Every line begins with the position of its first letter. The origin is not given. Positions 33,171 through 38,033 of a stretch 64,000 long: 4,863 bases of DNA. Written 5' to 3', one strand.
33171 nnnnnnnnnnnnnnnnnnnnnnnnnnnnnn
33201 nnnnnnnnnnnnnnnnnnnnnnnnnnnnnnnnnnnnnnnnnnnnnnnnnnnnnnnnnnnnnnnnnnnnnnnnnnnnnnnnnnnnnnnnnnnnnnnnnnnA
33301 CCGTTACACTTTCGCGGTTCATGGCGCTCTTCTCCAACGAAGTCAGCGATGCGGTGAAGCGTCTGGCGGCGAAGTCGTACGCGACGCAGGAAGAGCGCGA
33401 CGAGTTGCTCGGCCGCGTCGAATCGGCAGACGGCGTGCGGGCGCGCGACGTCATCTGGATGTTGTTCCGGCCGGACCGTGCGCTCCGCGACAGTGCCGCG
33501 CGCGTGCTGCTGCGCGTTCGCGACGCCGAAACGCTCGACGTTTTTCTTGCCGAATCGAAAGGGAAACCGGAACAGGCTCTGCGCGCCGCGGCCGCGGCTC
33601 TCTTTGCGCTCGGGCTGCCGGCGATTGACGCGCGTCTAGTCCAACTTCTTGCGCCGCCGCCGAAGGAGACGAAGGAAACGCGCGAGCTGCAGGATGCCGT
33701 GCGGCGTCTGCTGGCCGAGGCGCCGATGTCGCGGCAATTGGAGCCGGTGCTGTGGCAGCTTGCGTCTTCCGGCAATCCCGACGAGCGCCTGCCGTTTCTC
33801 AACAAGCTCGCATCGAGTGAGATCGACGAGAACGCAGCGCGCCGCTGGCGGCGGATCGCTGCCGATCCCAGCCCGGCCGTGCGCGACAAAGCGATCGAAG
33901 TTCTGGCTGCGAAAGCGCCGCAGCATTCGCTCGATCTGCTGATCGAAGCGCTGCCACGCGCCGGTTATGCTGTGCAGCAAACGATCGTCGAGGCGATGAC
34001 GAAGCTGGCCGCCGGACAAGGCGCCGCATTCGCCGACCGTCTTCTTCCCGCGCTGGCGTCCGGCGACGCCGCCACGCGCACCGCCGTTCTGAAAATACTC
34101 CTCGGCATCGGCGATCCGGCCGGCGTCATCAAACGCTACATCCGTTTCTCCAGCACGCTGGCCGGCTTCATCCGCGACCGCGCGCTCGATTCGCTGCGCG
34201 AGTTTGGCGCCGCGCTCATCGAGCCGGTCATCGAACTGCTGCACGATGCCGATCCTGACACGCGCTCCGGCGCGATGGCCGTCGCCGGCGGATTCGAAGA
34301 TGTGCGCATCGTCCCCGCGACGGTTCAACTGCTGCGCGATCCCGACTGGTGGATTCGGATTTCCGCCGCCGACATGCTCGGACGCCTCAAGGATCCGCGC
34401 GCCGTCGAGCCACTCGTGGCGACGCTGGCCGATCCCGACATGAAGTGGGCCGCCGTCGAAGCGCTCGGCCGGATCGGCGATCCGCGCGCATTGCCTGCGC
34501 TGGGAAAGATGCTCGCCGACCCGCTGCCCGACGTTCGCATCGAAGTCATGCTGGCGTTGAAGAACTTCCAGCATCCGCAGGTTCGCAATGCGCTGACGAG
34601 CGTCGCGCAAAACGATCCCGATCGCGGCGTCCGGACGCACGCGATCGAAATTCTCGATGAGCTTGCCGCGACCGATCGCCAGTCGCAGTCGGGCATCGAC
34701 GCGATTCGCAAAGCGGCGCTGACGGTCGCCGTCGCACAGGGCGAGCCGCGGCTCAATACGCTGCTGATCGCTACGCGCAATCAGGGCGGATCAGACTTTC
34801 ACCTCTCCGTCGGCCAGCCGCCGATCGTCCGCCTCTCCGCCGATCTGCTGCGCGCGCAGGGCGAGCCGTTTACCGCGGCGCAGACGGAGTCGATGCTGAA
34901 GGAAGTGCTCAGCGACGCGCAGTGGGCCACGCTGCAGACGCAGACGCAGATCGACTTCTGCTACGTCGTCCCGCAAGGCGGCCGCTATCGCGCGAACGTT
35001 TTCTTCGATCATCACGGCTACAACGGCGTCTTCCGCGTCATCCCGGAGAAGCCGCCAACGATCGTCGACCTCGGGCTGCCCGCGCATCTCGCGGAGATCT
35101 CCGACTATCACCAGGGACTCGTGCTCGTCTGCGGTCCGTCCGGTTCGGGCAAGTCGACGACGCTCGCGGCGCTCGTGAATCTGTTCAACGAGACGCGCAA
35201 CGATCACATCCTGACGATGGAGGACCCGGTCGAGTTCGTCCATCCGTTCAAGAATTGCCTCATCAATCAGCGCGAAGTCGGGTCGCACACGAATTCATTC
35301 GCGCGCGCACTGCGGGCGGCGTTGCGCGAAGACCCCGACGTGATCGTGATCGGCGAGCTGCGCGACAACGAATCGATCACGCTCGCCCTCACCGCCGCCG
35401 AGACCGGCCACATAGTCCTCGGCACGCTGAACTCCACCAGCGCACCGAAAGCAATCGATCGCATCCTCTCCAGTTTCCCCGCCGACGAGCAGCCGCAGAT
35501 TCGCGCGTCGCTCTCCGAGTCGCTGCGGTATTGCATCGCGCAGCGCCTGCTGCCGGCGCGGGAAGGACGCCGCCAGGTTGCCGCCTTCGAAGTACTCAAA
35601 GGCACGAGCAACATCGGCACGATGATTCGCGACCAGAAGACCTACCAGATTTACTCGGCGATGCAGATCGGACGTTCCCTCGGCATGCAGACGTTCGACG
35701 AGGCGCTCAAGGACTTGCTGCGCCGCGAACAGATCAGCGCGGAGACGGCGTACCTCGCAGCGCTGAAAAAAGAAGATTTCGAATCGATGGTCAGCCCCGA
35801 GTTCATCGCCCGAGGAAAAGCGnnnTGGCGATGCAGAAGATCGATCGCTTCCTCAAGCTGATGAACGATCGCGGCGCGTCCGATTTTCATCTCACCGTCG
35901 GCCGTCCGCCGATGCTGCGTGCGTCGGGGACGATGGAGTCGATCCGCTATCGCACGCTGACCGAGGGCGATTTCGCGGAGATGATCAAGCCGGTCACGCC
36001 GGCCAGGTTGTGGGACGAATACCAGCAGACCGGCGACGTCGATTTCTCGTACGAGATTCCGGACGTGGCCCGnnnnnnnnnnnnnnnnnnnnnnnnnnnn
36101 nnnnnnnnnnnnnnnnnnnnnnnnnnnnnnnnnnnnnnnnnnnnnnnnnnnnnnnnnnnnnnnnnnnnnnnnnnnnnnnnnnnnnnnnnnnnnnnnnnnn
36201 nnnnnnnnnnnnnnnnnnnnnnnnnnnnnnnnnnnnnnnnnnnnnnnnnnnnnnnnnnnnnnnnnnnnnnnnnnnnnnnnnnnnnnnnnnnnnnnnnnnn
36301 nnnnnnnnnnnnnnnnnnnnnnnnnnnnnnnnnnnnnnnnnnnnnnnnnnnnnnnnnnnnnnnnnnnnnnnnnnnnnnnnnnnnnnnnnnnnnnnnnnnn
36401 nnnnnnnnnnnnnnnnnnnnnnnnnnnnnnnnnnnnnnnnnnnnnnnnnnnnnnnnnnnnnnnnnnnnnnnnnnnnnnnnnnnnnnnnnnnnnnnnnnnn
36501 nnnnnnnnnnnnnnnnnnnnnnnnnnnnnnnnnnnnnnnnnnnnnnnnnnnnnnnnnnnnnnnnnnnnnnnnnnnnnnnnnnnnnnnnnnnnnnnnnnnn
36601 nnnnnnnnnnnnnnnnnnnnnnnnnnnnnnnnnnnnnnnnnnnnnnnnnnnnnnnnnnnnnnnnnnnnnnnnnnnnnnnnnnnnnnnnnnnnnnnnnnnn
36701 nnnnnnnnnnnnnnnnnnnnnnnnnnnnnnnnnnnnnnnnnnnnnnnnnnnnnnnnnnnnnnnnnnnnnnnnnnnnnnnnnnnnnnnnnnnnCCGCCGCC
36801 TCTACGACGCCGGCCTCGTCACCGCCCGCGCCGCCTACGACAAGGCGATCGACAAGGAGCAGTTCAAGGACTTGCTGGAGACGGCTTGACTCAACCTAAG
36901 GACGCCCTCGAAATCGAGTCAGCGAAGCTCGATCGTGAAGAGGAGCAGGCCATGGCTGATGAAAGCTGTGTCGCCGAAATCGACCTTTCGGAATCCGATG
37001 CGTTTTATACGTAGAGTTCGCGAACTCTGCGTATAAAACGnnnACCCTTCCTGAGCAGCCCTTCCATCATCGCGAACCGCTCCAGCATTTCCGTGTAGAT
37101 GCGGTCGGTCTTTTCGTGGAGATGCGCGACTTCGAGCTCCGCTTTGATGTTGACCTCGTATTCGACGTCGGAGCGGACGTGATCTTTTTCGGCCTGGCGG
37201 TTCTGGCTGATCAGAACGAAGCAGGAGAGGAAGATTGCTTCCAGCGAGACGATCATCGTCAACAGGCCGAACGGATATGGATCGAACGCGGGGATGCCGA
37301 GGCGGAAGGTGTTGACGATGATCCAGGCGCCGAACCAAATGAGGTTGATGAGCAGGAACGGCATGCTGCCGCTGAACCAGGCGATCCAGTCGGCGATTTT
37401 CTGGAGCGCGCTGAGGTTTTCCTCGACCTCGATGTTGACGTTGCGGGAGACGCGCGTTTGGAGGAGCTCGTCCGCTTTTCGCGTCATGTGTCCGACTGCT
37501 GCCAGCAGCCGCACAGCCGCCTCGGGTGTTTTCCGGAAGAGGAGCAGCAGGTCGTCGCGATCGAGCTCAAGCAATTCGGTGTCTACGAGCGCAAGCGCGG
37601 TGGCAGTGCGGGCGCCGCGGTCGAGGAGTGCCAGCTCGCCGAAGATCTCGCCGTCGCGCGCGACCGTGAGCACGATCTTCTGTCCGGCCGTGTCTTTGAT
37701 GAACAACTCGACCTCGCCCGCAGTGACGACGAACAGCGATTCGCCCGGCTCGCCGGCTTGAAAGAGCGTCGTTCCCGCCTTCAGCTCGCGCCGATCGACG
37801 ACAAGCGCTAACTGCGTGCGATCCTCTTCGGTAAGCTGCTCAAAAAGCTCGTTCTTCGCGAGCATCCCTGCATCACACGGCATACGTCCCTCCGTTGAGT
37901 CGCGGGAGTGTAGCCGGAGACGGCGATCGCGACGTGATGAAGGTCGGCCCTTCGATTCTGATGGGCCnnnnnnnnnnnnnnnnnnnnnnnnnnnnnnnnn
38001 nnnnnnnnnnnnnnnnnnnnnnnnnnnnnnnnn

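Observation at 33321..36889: HEAT-repeat::PilT fusion with a degenerate His box, translationally coupled to a canonical PilT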

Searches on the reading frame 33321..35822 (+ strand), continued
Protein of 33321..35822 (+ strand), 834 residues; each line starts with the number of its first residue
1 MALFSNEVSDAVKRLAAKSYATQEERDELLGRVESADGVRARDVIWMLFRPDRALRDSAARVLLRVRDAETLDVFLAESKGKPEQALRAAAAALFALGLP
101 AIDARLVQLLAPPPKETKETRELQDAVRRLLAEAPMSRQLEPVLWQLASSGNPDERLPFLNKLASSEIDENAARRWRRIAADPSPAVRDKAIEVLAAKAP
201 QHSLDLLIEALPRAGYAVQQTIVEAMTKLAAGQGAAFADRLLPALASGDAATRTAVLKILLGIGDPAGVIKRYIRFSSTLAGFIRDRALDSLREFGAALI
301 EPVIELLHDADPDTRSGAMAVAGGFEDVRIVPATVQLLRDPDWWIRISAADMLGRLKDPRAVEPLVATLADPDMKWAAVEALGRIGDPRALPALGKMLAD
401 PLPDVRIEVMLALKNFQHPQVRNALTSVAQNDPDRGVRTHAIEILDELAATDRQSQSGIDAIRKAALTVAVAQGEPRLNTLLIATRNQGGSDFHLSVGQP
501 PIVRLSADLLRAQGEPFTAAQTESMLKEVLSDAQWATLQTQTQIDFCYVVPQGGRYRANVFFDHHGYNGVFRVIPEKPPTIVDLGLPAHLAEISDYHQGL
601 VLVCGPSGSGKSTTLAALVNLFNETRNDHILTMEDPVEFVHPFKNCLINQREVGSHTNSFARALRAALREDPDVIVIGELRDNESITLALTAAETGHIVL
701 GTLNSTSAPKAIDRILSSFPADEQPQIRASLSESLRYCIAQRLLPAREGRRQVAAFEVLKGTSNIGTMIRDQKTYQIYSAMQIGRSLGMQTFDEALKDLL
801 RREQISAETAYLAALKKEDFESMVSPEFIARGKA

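Call 70: find_encoding_contigs(protein=P0199, flank=6000, max_places=1)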
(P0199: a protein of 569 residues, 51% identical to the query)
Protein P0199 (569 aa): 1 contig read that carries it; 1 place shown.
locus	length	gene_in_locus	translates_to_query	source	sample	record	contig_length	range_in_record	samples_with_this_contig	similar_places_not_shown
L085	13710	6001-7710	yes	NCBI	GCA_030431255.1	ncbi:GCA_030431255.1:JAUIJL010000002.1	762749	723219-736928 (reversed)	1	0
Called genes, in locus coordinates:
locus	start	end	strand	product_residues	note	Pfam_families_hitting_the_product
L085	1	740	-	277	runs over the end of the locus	-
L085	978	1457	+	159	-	PF05402:PqqD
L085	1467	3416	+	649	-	PF13522:GATase_6, PF13537:GATase_7, PF00733:Asn_synthase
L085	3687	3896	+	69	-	-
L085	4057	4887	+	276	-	PF27840:ScmC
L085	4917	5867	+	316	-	PF02475:TRM5-TYW2_MTfase, PF06325:PrmA, PF13649:Methyltransf_25 (weak), PF22528:PRMT_C (weak)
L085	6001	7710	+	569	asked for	PF00437:T2SSE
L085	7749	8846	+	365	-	PF00437:T2SSE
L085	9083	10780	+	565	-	PF03571:Peptidase_M49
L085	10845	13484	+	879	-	PF00069:Pkinase, PF01636:APH (faint), PF07714:PK_Tyr_Ser-Thr, PF03109:ABC1, PF13428:TPR_14 (faint), PF13414:TPR_11 (faint), PF00515:TPR_1 (faint), PF07719:TPR_2 (faint), +2 more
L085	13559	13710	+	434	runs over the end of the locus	PF01244:Peptidase_M19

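Call 71: find_encoding_contigs(protein=P0228, flank=6000, max_places=1)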
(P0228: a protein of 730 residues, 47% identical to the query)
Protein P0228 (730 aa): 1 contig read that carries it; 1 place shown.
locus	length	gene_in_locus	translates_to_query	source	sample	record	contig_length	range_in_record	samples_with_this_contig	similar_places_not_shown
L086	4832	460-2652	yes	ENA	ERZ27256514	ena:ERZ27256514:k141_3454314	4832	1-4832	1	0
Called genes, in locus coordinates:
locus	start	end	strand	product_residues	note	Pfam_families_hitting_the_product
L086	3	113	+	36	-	?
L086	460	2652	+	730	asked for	PF00400:WD40, PF23381:Beta-prop_IFT122_1st, PF23409:Beta-prop_EML, PF23414:Beta-prop_EML_2, PF24105:Beta-prop_CAF1B_HIR1, PF24782:WD40_MABP1-WDR62_2nd, PF24796:WDR55, PF24807:WD40_CDC20-Fz, +48 more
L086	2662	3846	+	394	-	PF00437:T2SSE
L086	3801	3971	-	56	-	-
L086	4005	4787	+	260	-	PF13349:DUF4097 (weak)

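Call 73: find_homologous_proteins(query=L085:7749-8843:+, max_evalue=1e-30)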
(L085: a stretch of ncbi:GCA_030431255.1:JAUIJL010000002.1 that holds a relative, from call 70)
Query L085:7749-8843:+ (365 aa): 8000 proteins with E <= 1e-30 among 8000 candidates; the best 120 are listed.
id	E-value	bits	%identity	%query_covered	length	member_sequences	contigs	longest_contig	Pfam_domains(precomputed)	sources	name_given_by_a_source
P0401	4.7e-230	781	96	100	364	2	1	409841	PF00437.27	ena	-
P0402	6.3e-227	770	93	100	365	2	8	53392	PF00437.27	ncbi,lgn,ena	-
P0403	8.8e-226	767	94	97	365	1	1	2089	PF00437.27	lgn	-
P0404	2.6e-219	745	90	100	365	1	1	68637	PF00437.27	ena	-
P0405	7.4e-219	744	92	100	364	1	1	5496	PF00437.27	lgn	-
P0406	2.0e-216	736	90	97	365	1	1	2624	PF00437.27,PF13191.13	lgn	-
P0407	6.6e-197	672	85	97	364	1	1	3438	PF00437.27,PF13476.13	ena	-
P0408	1.3e-193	661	83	99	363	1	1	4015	PF00437.27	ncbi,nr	ncbi:MAG: PilT/PilU family type 4a pilus ATPase [Holophagales bacterium]|nr:PilT/PilU family type 4a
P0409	1.5e-193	660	81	99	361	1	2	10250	PF00437.27,PF13191.13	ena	-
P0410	5.1e-192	655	83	95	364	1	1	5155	PF00437.27,PF25199.2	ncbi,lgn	ncbi:MAG: PilT/PilU family type 4a pilus ATPase [Acidobacteriota bacterium]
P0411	3.4e-190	649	81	99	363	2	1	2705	PF00437.27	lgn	-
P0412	1.1e-189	648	80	99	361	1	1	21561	PF00437.27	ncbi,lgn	ncbi:MAG: type IV pilus twitching motility protein PilT [Acidobacteriota bacterium]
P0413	4.3e-185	633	81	97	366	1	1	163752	PF00437.27,PF13191.13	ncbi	ncbi:MAG: PilT/PilU family type 4a pilus ATPase [Acidobacteriota bacterium]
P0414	2.7e-184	630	79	99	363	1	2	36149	PF00437.27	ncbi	ncbi:MAG: PilT/PilU family type 4a pilus ATPase [Acidobacteriota bacterium]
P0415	5.4e-184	629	80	97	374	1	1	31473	PF00437.27,PF13476.13,PF13191.13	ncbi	ncbi:MAG: PilT/PilU family type 4a pilus ATPase [Acidobacteriota bacterium]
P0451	5.6e-169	580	76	97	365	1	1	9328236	PF00437.27,PF13191.13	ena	-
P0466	1.5e-165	568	72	96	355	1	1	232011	PF00437.27,PF13401.13,PF13191.13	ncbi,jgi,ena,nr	ncbi:MAG TPA: PilT/PilU family type 4a pilus ATPase [Thermoanaerobaculia bacterium]|nr:PilT/PilU fam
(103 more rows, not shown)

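Call 75: find_encoding_contigs(protein=P0466, flank=8000, max_places=1)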
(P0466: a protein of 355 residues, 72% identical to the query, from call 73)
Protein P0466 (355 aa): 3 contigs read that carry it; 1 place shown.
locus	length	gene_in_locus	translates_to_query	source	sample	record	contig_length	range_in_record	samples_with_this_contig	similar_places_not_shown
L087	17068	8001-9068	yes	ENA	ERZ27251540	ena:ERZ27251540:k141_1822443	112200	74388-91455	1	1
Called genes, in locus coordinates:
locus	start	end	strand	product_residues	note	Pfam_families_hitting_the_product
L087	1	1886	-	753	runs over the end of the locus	PF03190:Thioredox_DsbH, PF13899:Thioredoxin_7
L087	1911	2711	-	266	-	PF01416:PseudoU_synth_1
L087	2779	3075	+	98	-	PF02604:PhdYeFM_antitox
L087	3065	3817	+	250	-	-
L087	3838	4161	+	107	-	PF19135:DUF5818 (weak)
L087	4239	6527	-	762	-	PF04389:Peptidase_M28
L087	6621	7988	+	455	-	PF00437:T2SSE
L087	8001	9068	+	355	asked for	PF00437:T2SSE, PF13191:AAA_16 (weak), PF13401:AAA_22 (faint)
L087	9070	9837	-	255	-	PF01209:Ubie_methyltran, PF13489:Methyltransf_23, PF13847:Methyltransf_31, PF08241:Methyltransf_11, PF08242:Methyltransf_12, PF13649:Methyltransf_25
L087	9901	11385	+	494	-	PF00370:FGGY_N, PF02782:FGGY_C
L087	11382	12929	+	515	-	PF00890:FAD_binding_2 (weak), PF01266:DAO, PF12831:FAD_oxidored (weak), PF16901:DAO_C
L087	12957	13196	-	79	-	-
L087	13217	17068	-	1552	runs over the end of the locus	PF25023:TEN_YD-shell (weak), PF05593:RHS_repeat (weak)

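Call 76: find_encoding_contigs(protein=P0451, flank=8000, max_places=1)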
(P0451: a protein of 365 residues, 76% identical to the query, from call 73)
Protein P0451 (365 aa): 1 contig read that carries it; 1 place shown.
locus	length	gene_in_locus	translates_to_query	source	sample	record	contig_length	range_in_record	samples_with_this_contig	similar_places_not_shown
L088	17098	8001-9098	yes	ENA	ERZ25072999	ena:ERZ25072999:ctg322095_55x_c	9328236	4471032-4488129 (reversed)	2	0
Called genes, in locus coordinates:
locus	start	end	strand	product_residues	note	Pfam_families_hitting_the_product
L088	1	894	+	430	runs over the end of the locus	PF01425:Amidase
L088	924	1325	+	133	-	PF01740:STAS, PF13466:STAS_2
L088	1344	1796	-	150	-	-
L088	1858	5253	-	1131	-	PF12704:MacB_PCD (weak), PF02687:FtsX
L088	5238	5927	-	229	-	PF00005:ABC_tran, PF13304:AAA_21 (faint)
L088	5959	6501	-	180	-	PF13279:4HBT_2, PF03061:4HBT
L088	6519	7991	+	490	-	PF00437:T2SSE, PF13191:AAA_16 (weak), PF13401:AAA_22 (faint)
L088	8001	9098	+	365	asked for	PF00437:T2SSE, PF13191:AAA_16 (weak)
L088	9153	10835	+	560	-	PF03571:Peptidase_M49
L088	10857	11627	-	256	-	PF00588:SpoU_methylase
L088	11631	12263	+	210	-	PF01931:NTPase_I-T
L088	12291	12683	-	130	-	-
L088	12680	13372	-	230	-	-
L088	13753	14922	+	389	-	PF00438:S-AdoMet_synt_N, PF02772:S-AdoMet_synt_M, PF02773:S-AdoMet_synt_C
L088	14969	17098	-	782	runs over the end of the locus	PF03739:LptF_LptG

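Call 79: search_protein_families(library=padloc, proteins=[window:33321-35822:+], max_evalue=0.001)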
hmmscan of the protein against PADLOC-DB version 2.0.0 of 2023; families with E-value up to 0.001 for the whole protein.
window:33321-35822:+ (834 aa): 4 families
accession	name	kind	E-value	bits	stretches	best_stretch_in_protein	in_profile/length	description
PDLC02919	HEAT-ARM_XIII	-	4.8e-14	48.8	1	376-474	565-667/1972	-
PDLC04140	mad8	-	7.5e-06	23.7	1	599-678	28-84/314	mads_8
PDLC02973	WGR_XIII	-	8.9e-06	22.4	0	99-245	543-689/973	-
PDLC04135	mad3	-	0.00022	18.9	1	599-626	23-50/374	mads_3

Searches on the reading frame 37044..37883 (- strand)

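Call 11: search_protein_families(library=pfam, proteins=[window:37044-37883:-], max_evalue=0.001)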
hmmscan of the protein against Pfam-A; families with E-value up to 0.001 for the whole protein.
window:37044-37883:- (280 aa): 2 families
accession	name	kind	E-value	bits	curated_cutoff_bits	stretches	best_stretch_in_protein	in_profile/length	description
PF06210.16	DUF1003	-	2.9e-31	108.1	27.4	1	172-269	2-99/103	Protein of unknown function (DUF1003)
PF00027.35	cNMP_binding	-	2.4e-23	82.4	27.5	1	31-117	1-87/89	Cyclic nucleotide-binding domain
